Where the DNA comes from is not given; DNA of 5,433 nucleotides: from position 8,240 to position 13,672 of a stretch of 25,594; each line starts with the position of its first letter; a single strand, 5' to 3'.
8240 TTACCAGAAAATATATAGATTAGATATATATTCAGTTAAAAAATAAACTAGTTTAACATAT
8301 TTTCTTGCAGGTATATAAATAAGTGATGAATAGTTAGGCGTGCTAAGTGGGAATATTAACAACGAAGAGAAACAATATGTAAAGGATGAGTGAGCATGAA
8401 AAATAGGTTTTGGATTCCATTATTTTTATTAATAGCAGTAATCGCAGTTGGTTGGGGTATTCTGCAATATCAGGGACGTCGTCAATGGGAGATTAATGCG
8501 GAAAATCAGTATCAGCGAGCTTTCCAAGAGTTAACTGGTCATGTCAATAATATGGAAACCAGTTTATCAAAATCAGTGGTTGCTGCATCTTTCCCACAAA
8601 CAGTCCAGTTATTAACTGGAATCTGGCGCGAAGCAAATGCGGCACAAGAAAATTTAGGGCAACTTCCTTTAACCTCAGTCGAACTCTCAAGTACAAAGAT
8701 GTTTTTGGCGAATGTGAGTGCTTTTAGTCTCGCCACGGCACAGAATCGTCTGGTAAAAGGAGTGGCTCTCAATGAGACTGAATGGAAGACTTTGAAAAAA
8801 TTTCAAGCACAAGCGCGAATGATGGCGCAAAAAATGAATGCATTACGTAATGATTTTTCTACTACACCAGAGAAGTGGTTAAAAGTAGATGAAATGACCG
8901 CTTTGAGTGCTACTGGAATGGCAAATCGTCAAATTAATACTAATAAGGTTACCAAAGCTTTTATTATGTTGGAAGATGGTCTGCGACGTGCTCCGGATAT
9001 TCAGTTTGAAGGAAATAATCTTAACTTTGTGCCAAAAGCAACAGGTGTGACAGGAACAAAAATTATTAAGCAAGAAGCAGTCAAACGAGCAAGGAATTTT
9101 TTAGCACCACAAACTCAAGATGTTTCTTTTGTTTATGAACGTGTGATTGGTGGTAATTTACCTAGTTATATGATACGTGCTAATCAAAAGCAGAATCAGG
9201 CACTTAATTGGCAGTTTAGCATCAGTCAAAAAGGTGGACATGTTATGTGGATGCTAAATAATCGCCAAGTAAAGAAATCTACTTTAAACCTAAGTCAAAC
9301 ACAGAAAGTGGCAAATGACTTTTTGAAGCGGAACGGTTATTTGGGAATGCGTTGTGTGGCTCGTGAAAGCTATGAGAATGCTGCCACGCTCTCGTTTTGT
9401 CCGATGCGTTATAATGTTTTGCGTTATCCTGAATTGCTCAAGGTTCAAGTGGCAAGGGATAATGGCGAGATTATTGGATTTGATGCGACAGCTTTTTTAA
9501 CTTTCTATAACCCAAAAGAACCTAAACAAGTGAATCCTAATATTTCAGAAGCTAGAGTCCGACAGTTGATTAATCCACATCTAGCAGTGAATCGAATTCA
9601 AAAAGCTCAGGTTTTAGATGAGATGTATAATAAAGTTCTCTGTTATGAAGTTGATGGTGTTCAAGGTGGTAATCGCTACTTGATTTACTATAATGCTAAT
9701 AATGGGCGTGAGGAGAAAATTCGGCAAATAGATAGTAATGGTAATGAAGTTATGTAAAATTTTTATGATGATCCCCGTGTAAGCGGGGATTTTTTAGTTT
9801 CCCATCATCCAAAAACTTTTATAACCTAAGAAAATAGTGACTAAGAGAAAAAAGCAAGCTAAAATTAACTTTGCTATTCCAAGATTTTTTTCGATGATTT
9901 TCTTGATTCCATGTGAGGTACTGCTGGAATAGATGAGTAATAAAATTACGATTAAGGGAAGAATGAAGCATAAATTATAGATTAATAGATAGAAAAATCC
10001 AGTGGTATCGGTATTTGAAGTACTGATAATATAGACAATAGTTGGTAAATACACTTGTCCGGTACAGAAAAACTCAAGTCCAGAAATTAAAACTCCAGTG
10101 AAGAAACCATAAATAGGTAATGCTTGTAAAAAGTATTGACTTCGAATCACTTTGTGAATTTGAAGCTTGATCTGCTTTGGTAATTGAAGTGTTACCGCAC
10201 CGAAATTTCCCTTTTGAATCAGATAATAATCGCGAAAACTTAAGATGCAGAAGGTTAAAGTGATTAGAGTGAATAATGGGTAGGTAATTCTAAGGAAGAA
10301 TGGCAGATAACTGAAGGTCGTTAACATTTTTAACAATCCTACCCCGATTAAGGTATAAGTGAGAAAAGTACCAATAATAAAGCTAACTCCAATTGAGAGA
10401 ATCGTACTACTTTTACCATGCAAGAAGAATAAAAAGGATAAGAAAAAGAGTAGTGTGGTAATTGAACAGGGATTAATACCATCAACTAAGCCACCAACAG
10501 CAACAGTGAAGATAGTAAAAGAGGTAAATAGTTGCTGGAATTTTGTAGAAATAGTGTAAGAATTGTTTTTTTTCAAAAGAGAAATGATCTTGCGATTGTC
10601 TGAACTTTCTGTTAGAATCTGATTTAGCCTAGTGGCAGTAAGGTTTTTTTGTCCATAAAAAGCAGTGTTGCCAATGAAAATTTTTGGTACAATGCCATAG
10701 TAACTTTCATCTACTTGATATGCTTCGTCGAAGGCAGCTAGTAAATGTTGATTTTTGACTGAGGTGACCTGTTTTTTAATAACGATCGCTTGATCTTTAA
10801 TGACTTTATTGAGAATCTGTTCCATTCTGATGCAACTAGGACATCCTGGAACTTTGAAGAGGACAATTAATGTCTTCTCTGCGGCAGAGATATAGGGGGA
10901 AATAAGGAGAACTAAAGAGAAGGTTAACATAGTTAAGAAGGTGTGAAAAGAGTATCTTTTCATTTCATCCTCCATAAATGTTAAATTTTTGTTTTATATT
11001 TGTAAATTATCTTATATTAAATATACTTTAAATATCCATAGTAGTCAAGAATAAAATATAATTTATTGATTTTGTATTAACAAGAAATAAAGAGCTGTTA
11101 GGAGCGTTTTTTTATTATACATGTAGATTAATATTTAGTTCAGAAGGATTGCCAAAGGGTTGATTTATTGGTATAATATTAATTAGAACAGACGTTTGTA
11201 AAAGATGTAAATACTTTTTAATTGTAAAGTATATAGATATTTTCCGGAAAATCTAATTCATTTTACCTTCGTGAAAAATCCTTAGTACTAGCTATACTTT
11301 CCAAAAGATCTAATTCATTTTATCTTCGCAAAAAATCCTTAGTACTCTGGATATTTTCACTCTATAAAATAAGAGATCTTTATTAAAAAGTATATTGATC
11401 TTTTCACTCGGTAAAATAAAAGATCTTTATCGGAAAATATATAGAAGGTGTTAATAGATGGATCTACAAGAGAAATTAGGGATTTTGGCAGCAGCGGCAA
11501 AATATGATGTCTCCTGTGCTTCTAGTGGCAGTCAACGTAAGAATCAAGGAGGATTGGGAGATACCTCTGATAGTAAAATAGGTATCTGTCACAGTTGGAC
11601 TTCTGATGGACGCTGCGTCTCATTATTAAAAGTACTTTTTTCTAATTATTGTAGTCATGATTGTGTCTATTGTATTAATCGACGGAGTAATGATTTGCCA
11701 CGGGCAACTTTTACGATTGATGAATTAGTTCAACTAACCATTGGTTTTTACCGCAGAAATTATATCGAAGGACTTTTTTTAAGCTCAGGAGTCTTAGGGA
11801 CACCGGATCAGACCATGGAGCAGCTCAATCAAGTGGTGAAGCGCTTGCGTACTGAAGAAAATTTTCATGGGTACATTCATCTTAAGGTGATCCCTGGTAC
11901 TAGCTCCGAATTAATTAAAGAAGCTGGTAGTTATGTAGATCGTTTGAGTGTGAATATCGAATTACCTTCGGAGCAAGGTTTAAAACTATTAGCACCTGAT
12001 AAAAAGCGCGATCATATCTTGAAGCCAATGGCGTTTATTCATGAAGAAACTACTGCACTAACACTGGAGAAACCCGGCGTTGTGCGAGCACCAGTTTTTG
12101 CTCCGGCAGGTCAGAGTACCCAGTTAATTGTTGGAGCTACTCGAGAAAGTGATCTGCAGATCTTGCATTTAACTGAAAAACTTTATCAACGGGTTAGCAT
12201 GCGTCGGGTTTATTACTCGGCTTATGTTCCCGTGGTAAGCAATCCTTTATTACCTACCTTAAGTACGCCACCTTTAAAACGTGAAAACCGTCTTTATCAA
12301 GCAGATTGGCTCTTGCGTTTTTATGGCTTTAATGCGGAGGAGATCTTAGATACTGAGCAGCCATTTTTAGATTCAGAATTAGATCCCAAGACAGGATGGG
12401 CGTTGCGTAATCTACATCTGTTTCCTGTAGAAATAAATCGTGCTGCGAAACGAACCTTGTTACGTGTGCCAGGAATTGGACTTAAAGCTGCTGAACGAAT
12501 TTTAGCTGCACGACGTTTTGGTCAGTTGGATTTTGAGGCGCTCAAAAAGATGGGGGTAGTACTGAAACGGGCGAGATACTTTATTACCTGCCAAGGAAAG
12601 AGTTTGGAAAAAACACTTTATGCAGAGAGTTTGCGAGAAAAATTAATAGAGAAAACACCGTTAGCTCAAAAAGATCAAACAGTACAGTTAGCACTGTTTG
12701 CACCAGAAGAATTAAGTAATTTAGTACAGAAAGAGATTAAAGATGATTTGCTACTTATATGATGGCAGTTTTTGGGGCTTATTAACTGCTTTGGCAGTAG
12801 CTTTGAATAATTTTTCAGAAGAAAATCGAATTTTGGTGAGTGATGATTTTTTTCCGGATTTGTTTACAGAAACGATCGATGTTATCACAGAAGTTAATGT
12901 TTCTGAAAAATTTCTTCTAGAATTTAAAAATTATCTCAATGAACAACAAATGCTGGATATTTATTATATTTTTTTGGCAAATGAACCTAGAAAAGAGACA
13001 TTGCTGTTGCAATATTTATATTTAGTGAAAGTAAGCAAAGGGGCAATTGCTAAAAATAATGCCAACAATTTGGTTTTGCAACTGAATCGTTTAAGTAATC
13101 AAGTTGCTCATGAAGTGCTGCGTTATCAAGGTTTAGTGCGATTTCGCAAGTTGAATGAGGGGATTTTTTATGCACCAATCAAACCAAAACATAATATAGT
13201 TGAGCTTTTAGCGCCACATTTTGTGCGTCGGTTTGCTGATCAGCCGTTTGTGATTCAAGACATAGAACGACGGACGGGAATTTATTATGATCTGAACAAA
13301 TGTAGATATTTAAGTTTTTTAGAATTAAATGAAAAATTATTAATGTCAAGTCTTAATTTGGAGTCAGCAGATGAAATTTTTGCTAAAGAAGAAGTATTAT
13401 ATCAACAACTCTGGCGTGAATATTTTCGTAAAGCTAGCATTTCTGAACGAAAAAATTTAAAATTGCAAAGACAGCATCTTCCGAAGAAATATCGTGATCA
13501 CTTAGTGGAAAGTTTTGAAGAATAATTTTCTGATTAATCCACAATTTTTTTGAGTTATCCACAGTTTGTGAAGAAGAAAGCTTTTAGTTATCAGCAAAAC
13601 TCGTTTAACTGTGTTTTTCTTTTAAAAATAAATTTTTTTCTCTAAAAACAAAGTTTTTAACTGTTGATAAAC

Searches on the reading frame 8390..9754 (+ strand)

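Call 58: search_protein_families(library=pfam, proteins=[window:8390-9754:+], max_evalue=0.001)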
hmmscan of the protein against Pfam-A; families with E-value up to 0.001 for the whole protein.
window:8390-9754:+ (455 aa): 3 families
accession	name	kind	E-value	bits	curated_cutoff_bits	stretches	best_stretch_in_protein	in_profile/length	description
PF14620.12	YPEB_PepSY1-2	-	1.4e-41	143.2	31.7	1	189-373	3-189/195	YpeB sporulation, PepSY1 and PepSY2 domains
PF20769.2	YPEB_N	-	1.3e-36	126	27.3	1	30-163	2-134/136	YpeB N-terminal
PF06667.17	PspB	-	0.00081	19.8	25.6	0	6-57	4-55/73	Phage shock protein B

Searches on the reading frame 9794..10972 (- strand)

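Call 58: search_protein_families(library=pfam, proteins=[window:9794-10972:-], max_evalue=0.001)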
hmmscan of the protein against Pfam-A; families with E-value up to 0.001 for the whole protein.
window:9794-10972:- (392 aa): 1 family
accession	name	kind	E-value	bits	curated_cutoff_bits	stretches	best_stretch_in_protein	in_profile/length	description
PF05768.20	Glrx-like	-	0.00098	19.8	26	0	36-120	2-63/77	Glutaredoxin-like domain (DUF836)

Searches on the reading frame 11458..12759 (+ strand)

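Call 58: search_protein_families(library=pfam, proteins=[window:11458-12759:+], max_evalue=0.001)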
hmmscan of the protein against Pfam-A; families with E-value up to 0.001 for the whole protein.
window:11458-12759:+ (434 aa): 3 families
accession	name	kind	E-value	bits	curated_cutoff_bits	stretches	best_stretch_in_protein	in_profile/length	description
PF04055.27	Radical_SAM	-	7.6e-09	36.4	29.5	1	60-193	2-135/166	Radical SAM superfamily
PF13353.11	Fer4_12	-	4.9e-05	24.1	22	1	59-141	9-94/137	4Fe-4S single cluster domain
PF12836.13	HHH_3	-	5.4e-05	23.6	27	1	324-355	6-37/65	Helix-hairpin-helix motif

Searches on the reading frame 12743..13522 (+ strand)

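Call 58: search_protein_families(library=pfam, proteins=[window:12743-13522:+], max_evalue=0.001)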
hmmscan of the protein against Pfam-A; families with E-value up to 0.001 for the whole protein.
window:12743-13522:+ (260 aa): 1 family
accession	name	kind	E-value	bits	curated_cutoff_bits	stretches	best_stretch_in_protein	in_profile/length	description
PF13566.11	DUF4130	-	2e-44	151.6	27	1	83-256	2-146/146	Domain of unknown function (DUF4130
